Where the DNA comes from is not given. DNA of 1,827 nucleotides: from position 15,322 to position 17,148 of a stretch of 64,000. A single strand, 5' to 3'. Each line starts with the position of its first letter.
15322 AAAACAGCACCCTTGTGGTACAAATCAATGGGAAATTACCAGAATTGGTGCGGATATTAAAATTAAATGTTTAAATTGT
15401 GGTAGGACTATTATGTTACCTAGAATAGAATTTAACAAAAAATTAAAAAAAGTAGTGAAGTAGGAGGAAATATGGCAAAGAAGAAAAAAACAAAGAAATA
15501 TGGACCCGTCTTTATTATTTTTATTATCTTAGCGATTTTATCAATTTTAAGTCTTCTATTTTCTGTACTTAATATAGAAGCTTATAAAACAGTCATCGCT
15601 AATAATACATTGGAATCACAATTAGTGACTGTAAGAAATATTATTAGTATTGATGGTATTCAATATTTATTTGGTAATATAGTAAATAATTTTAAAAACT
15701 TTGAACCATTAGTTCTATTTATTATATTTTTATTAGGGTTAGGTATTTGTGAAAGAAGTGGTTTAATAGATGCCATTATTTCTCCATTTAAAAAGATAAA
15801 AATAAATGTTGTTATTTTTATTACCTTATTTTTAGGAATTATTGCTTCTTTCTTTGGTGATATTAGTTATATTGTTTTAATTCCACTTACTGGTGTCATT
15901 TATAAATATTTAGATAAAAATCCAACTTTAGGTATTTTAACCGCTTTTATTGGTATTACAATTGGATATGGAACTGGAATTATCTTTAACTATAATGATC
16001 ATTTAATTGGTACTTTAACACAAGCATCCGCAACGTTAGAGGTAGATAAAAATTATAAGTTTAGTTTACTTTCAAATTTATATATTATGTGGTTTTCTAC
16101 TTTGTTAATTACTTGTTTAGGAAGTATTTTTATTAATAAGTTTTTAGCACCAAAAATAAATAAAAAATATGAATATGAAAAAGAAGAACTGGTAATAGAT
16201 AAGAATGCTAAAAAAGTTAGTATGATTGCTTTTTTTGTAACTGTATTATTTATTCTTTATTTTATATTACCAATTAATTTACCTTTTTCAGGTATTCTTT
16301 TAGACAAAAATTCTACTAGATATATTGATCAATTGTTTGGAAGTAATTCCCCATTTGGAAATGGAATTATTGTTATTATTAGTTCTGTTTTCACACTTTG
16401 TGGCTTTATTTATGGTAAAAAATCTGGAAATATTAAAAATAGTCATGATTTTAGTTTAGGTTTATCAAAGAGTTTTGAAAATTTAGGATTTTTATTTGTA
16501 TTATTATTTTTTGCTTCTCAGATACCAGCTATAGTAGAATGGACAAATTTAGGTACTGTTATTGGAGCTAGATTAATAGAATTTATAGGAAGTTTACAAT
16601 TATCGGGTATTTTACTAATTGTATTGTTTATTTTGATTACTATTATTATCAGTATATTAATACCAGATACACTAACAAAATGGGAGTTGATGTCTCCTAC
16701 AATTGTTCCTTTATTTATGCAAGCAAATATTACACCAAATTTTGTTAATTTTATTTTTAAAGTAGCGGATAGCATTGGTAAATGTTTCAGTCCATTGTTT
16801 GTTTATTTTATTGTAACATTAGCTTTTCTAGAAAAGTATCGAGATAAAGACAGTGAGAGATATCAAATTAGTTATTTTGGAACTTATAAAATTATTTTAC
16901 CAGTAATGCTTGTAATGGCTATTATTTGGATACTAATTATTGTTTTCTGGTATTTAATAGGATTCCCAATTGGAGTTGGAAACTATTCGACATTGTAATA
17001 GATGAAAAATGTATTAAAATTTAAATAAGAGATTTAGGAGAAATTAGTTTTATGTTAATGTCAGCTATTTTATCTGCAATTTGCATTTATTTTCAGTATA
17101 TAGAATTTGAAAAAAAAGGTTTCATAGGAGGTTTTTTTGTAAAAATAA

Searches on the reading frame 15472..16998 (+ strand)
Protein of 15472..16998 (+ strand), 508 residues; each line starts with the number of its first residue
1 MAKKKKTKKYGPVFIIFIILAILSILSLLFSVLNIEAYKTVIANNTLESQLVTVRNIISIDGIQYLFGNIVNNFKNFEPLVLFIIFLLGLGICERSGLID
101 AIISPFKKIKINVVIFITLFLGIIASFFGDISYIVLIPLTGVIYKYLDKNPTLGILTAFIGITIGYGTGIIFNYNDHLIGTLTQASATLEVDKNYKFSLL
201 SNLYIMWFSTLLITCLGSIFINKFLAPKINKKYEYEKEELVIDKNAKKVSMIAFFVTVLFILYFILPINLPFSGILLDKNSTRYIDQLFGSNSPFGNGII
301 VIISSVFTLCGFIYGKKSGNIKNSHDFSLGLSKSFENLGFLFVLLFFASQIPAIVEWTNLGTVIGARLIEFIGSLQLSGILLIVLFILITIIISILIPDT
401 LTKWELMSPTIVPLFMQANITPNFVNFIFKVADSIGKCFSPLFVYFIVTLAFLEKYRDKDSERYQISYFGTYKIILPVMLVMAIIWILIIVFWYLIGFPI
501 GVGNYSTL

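Call 16: search_protein_families(library=pfam, proteins=[window:15472-16998:+], max_evalue=0.001)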
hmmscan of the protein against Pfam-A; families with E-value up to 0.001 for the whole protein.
window:15472-16998:+ (508 aa): 1 family
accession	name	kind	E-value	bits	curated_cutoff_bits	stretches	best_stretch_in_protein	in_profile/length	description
PF03806.19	ABG_transport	-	7.5e-89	298.7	27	1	12-507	16-501/502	AbgT putative transporter family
